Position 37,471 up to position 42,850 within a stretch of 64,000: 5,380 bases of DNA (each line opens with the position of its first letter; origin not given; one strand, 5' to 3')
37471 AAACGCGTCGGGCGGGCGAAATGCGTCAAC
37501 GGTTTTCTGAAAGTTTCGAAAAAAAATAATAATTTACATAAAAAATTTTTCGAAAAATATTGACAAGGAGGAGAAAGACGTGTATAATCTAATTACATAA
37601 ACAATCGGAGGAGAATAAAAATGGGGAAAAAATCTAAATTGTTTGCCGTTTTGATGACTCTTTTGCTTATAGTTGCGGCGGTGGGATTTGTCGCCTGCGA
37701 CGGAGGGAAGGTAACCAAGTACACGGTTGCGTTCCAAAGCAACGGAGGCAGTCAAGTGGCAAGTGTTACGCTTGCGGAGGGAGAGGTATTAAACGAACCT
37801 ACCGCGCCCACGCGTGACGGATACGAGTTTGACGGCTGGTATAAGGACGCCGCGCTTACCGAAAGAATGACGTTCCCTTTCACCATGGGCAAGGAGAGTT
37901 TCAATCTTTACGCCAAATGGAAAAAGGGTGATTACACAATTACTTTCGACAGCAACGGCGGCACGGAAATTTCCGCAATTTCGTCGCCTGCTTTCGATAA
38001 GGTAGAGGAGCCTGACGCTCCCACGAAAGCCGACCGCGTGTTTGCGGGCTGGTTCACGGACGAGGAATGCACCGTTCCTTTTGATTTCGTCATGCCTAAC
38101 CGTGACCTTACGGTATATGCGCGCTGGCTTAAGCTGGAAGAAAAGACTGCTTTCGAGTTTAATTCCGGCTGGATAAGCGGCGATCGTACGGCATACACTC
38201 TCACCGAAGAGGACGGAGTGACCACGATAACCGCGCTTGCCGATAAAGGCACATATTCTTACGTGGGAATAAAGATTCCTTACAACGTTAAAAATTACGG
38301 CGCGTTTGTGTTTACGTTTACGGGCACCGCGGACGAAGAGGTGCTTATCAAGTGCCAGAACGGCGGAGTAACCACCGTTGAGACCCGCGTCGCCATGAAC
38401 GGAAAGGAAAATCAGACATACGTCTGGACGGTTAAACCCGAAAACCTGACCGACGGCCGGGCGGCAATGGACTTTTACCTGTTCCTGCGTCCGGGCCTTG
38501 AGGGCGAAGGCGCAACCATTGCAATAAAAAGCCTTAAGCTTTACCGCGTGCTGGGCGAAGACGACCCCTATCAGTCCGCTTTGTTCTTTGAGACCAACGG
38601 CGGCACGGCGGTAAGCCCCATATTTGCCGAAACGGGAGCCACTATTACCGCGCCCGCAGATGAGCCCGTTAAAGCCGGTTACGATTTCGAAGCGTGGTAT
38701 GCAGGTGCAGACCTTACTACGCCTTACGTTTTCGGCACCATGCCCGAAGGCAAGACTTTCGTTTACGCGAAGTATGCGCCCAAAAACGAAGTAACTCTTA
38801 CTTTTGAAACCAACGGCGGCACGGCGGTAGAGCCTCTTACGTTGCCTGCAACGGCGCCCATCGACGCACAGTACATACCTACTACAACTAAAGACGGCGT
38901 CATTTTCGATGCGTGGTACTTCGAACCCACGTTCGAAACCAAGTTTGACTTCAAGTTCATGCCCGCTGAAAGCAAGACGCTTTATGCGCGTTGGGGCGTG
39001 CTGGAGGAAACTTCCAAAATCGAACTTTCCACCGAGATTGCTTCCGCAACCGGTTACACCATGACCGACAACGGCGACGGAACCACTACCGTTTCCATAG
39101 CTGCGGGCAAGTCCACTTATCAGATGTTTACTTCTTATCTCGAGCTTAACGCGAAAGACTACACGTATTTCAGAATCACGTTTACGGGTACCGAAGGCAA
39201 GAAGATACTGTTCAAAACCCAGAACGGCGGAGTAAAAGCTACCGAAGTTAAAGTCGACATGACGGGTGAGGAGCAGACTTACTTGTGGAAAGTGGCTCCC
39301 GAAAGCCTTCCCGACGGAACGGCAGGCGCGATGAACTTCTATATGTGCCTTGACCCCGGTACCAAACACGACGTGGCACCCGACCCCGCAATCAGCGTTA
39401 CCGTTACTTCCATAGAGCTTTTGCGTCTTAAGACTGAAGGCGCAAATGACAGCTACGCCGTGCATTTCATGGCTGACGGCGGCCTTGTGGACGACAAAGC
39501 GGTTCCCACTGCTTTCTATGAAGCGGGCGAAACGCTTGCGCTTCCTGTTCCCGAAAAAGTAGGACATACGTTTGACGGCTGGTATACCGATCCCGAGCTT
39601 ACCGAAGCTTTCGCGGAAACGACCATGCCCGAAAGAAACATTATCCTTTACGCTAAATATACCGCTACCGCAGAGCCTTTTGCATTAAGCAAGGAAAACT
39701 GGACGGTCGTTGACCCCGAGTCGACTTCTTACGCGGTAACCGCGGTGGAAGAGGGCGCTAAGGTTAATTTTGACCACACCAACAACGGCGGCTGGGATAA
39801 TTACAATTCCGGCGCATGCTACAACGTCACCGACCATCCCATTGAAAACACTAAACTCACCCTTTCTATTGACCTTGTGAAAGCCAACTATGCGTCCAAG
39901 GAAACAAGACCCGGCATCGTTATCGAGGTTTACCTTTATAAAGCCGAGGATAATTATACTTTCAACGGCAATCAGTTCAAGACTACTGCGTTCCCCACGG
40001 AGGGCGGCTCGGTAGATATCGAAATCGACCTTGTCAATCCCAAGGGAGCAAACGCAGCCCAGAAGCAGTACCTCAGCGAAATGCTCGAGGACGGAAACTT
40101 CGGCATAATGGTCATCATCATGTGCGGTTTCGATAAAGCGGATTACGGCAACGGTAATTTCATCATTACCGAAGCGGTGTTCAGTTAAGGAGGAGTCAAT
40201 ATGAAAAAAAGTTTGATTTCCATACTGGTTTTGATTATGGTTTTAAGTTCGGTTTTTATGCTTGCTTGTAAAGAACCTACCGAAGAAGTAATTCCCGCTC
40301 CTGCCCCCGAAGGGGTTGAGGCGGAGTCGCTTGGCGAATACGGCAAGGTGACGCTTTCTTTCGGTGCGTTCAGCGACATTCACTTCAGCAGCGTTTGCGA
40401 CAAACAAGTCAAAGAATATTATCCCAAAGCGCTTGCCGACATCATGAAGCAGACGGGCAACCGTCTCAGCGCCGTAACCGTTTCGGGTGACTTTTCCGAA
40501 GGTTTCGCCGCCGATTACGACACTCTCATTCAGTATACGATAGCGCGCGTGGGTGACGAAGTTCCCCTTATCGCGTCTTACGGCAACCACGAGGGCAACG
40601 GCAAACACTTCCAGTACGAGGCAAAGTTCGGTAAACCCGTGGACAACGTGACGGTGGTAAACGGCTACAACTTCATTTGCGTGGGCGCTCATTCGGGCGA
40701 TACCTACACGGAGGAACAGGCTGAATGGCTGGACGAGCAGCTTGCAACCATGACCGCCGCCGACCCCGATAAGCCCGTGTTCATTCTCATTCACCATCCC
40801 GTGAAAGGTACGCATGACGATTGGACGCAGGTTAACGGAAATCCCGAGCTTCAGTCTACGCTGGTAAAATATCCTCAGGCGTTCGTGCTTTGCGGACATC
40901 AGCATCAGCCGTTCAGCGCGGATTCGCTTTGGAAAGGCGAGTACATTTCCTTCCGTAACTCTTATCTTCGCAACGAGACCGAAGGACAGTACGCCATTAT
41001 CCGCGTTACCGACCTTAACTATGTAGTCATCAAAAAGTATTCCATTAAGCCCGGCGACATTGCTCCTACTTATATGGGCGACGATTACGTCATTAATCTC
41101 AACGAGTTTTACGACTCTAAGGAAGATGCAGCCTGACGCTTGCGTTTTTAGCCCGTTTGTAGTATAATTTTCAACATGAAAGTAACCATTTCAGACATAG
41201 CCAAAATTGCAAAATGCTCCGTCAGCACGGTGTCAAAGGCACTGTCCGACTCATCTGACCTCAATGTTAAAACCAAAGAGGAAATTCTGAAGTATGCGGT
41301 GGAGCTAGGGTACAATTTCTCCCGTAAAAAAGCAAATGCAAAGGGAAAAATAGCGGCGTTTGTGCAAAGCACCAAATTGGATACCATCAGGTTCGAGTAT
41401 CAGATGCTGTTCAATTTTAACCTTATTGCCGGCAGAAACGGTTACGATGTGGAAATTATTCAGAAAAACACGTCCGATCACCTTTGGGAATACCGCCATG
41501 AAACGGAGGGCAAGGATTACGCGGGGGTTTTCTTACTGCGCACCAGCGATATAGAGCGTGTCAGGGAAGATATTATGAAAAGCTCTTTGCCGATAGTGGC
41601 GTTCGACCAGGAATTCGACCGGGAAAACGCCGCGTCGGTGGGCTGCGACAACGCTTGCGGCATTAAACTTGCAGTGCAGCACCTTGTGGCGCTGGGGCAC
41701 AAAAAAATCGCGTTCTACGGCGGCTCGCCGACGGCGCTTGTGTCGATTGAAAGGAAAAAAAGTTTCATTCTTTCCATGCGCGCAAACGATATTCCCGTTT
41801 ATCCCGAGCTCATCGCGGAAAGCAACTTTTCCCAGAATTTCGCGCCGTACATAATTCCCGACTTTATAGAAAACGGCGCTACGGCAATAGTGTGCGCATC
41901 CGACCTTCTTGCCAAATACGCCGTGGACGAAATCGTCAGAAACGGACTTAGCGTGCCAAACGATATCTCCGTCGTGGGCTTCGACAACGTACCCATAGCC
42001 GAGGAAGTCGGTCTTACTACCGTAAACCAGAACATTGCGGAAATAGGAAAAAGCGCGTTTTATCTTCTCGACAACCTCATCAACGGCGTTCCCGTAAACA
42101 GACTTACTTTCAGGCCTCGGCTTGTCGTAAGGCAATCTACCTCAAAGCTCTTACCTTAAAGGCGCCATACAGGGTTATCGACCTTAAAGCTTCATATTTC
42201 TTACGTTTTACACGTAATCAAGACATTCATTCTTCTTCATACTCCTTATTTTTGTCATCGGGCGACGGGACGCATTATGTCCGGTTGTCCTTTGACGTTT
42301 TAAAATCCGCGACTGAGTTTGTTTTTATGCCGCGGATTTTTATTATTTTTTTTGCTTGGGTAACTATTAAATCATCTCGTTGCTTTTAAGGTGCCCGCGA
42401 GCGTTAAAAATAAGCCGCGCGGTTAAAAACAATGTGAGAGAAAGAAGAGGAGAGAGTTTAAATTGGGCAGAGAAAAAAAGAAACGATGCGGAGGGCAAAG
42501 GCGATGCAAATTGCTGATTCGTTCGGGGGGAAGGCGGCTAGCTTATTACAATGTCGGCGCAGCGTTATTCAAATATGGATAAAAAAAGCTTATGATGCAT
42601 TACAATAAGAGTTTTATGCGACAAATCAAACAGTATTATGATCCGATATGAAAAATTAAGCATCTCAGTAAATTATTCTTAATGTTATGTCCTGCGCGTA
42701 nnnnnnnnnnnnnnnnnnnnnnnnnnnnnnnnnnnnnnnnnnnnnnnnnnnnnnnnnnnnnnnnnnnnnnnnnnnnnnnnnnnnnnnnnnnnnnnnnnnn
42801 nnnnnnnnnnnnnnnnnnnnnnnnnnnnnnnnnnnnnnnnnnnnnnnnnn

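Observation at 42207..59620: Two ~210-bp near-identical direct repeats bracket a 17-kb CAZyme/ABC transporter cassette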

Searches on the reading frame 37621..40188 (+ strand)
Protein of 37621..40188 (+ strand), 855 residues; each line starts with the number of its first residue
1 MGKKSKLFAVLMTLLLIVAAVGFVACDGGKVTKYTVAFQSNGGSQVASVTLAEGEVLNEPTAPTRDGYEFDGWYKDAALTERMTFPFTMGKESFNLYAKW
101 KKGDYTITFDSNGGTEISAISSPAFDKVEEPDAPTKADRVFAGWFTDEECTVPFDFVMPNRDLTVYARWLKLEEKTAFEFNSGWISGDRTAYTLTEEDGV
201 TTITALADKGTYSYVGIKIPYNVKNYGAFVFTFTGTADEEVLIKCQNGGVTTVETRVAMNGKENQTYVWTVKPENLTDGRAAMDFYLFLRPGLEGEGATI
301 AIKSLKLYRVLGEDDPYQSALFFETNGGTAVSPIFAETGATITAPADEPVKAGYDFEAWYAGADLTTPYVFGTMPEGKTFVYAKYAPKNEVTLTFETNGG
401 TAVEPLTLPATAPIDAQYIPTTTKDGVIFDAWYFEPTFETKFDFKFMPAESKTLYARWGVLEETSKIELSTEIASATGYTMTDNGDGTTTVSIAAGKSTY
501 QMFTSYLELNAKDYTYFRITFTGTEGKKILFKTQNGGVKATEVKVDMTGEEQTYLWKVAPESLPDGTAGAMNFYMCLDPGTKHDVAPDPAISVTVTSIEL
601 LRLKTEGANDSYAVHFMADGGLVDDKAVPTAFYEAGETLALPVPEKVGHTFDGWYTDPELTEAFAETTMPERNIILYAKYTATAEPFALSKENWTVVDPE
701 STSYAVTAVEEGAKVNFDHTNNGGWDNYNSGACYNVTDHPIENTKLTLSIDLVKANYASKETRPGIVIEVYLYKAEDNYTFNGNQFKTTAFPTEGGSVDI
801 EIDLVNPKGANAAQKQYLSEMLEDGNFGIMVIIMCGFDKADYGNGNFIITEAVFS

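Call 11: search_protein_families(library=pfam, proteins=[window:37621-40188:+])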
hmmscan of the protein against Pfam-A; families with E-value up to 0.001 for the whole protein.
window:37621-40188:+ (855 aa): 2 families
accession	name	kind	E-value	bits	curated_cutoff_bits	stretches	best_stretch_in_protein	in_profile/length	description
PF09479.16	Flg_new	-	4.9e-75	248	27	5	34-99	1-65/65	Listeria-Bacteroides repeat domain (List_Bact_rpt)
PF18998.6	Flg_new_2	-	9.6e-08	32.4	23.6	1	34-102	1-71/73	Divergent InlB B-repeat domain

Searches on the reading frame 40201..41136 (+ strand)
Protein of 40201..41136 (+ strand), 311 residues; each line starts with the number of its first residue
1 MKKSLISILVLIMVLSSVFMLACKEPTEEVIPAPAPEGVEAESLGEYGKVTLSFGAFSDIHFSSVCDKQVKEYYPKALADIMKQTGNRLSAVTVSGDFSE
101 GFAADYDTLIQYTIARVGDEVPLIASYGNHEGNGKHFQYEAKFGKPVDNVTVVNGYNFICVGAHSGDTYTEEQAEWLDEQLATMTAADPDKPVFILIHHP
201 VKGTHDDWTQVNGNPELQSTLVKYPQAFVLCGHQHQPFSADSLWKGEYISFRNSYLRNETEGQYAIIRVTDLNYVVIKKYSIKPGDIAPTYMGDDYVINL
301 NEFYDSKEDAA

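Call 11: search_protein_families(library=pfam, proteins=[window:40201-41136:+])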
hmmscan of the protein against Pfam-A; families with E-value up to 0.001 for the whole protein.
window:40201-41136:+ (311 aa): 2 families
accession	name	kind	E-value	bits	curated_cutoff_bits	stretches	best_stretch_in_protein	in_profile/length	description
PF00149.33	Metallophos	-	3.4e-12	47.6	21.5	1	54-237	3-191/191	Calcineurin-like phosphoesterase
PF12850.12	Metallophos_2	-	5e-05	23.8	27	1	54-239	3-121/154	Calcineurin-like phosphoesterase superfamily domain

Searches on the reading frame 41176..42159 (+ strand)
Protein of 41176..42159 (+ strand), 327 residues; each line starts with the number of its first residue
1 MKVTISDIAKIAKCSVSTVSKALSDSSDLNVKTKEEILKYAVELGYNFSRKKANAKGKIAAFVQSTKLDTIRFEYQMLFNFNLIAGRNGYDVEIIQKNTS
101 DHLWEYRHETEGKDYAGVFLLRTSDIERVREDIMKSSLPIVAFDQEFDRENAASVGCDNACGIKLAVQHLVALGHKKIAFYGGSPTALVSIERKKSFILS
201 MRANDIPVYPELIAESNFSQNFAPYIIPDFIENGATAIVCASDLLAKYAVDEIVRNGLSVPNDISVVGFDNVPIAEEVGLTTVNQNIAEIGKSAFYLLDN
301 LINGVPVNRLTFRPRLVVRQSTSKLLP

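Call 11: search_protein_families(library=pfam, proteins=[window:41176-42159:+])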
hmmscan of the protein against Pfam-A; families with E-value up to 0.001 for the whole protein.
window:41176-42159:+ (327 aa): 3 families
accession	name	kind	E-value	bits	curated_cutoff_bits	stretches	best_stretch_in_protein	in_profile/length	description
PF13377.12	Peripla_BP_3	-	2.4e-27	96.5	26.5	1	167-322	1-167/167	Periplasmic binding protein-like domain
PF00356.27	LacI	-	1.2e-08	35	27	1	4-46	1-43/46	Bacterial regulatory proteins, lacI family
PF13407.12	Peripla_BP_4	-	1.6e-08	34.8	35.1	1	126-304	69-256/258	Periplasmic binding protein domain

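Call 31: find_encoding_contigs(protein=window:41176-42159:+, flank=10000, max_places=10)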
Protein window:41176-42159:+ (327 aa): 5 contigs read that carry it; 4 places shown.
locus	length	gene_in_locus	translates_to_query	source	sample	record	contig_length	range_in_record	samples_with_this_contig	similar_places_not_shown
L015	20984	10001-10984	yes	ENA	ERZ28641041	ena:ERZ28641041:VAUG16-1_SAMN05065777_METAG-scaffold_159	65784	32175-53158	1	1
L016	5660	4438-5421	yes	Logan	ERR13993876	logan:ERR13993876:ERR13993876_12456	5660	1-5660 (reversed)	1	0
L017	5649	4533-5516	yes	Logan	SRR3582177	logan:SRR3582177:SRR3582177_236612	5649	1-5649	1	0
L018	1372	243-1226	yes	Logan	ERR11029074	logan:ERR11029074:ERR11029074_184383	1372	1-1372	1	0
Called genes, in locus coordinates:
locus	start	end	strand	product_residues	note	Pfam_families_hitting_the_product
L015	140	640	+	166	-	PF13302:Acetyltransf_3, PF00583:Acetyltransf_1, PF13673:Acetyltransf_10, PF13508:Acetyltransf_7, PF08445:FR47 (weak)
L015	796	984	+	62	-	-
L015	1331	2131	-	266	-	PF00665:rve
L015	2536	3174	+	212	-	PF00702:Hydrolase, PF13419:HAD_2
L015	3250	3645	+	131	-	-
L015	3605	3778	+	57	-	-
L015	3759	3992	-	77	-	PF01381:HTH_3 (weak)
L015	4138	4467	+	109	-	-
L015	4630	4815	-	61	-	-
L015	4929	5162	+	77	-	-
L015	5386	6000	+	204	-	-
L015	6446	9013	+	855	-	PF09479:Flg_new, PF18998:Flg_new_2 (faint), PF09479:Flg_new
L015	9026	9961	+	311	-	PF00149:Metallophos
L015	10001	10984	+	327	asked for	PF00356:LacI, PF13407:Peripla_BP_4, PF13377:Peripla_BP_3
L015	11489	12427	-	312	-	-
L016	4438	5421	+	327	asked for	PF00356:LacI, PF13407:Peripla_BP_4, PF13377:Peripla_BP_3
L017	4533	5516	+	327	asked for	PF00356:LacI, PF13407:Peripla_BP_4, PF13377:Peripla_BP_3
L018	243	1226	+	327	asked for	PF00356:LacI, PF13407:Peripla_BP_4, PF13377:Peripla_BP_3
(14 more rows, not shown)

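Call 61: list_cluster_members(proteins=[window:41176-42159:+, window:42665-43612:-, window:45665-47554:+, window:60062-63316:-, window:47566-48513:+])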
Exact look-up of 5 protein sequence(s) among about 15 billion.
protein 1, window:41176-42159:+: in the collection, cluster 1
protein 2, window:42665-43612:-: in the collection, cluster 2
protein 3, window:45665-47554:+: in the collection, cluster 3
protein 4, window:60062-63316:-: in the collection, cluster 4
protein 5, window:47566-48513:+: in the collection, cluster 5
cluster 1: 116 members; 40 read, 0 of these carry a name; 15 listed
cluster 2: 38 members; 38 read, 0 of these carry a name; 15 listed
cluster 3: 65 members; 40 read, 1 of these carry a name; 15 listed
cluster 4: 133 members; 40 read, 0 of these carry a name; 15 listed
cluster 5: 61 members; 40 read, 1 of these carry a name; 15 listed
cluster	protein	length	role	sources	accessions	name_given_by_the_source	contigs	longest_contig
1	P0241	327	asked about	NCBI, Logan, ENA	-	-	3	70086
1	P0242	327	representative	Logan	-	-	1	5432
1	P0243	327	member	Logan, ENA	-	-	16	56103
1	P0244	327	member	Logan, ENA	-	-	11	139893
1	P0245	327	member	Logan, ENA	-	-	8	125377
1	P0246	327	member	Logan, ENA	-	-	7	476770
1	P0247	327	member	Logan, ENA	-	-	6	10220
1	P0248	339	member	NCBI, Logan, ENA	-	-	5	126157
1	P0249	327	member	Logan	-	-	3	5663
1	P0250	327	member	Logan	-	-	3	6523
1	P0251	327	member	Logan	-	-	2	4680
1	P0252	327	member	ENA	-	-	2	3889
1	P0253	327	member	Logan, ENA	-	-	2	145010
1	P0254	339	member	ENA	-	-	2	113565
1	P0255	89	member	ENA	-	-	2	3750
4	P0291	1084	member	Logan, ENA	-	-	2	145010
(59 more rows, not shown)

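Call 63: find_encoding_contigs(protein=P0291, flank=10000, max_places=10)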
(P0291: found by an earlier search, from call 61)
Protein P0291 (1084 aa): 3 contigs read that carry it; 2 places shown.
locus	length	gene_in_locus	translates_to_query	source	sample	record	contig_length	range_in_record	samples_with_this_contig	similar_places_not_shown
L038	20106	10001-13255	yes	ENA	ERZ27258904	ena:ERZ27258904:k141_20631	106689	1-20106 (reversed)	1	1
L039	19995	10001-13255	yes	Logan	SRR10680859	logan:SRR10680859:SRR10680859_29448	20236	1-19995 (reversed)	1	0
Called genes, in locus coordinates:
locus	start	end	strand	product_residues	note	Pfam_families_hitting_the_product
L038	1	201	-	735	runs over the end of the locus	PF18952:DUF5696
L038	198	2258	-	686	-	-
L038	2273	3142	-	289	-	PF00528:BPD_transp_1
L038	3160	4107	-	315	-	PF00528:BPD_transp_1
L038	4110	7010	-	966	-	PF16990:CBM_35 (faint), PF01547:SBP_bac_1, PF13416:SBP_bac_8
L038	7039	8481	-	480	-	PF01547:SBP_bac_1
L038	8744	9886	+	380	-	-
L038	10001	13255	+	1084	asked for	PF21958:SOGP_N, PF21250:SOGP_2nd, PF17167:Glyco_hydro_94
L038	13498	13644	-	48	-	-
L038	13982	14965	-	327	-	PF00356:LacI, PF13407:Peripla_BP_4, PF13377:Peripla_BP_3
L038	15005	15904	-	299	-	PF00149:Metallophos, PF12850:Metallophos_2 (faint)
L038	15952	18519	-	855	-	PF09479:Flg_new, PF18998:Flg_new_2 (faint), PF09479:Flg_new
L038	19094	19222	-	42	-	-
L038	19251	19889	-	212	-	PF00702:Hydrolase, PF13419:HAD_2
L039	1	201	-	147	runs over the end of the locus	?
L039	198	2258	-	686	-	-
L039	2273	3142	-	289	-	PF00528:BPD_transp_1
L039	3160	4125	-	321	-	PF00528:BPD_transp_1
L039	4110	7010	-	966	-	PF16990:CBM_35 (faint), PF01547:SBP_bac_1, PF13416:SBP_bac_8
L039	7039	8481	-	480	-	PF01547:SBP_bac_1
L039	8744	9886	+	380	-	-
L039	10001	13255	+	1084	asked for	PF21958:SOGP_N, PF21250:SOGP_2nd, PF17167:Glyco_hydro_94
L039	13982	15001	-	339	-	PF00356:LacI, PF13407:Peripla_BP_4, PF13377:Peripla_BP_3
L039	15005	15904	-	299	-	PF00149:Metallophos, PF12850:Metallophos_2 (faint)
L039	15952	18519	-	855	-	PF09479:Flg_new, PF18998:Flg_new_2 (faint), PF09479:Flg_new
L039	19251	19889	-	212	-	PF00702:Hydrolase, PF13419:HAD_2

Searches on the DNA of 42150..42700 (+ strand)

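Call 7: search_rna_families(source=window, start=42150, end=42700, threshold=evalue, max_evalue=10, show_alignments=3)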
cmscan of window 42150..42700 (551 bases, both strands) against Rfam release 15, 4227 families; matches with E-value up to 10: 5.
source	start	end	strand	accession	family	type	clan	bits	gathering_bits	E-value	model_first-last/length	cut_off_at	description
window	42298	42352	-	RF01359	CRISPR-DR46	Gene; CRISPR;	-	18.4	50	4.2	1-38/38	no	CRISPR RNA direct repeat element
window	42574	42643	+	RF02283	TtnuCD6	Gene; snRNA; snoRNA; CD-box;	-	16.4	50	5.6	1-72/72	no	Tetrahymena snoRNA TtnuCD6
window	42283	42353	+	RF01770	rimP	Cis-reg; leader;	-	16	47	6.7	1-102/102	no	Gammaprotebacteria rimP leader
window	42370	42444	+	RF03668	mir-1788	Gene; miRNA;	-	15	57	2.5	1-77/77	no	mir-1788 microRNA precursor family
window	42228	42294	-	RF02842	RefA1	Gene; sRNA;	-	12.2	94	5.5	1-222/222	no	Enterococcus sRNA A1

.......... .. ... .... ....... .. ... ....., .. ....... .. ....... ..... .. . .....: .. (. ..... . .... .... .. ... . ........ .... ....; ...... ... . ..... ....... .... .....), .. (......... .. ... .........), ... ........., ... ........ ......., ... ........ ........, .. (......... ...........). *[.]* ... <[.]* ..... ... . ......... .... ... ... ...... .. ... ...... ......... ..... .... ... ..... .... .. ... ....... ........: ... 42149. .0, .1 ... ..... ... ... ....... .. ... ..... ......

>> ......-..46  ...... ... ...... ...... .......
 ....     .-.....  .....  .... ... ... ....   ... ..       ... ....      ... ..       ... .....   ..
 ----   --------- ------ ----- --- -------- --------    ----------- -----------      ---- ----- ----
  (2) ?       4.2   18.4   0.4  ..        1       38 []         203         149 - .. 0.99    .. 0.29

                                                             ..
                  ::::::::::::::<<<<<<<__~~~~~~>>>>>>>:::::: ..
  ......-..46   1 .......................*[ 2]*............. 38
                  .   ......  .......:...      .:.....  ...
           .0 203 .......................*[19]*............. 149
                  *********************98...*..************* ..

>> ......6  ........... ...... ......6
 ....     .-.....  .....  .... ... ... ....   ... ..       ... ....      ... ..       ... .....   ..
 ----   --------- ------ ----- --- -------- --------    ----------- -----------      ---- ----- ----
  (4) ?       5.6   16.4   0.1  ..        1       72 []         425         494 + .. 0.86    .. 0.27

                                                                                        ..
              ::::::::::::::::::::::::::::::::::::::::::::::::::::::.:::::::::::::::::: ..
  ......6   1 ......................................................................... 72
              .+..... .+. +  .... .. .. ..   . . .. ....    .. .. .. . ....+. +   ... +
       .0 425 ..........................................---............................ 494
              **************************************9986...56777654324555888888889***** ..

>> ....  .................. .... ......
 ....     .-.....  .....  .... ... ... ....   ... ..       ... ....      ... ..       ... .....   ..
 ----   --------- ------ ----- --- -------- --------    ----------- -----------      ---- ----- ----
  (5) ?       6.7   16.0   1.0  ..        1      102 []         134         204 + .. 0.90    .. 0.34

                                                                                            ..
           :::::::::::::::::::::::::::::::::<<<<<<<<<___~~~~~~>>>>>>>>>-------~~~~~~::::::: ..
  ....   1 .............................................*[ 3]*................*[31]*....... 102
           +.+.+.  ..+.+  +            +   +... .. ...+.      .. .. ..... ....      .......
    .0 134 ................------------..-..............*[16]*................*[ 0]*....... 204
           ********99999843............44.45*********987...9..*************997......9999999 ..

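Call 105: search_dna_similar(query=window:42226-42445:+, collection=plasmids, mode=distant, max_rows=5)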
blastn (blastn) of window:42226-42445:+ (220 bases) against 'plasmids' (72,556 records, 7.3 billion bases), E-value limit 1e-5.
No match.
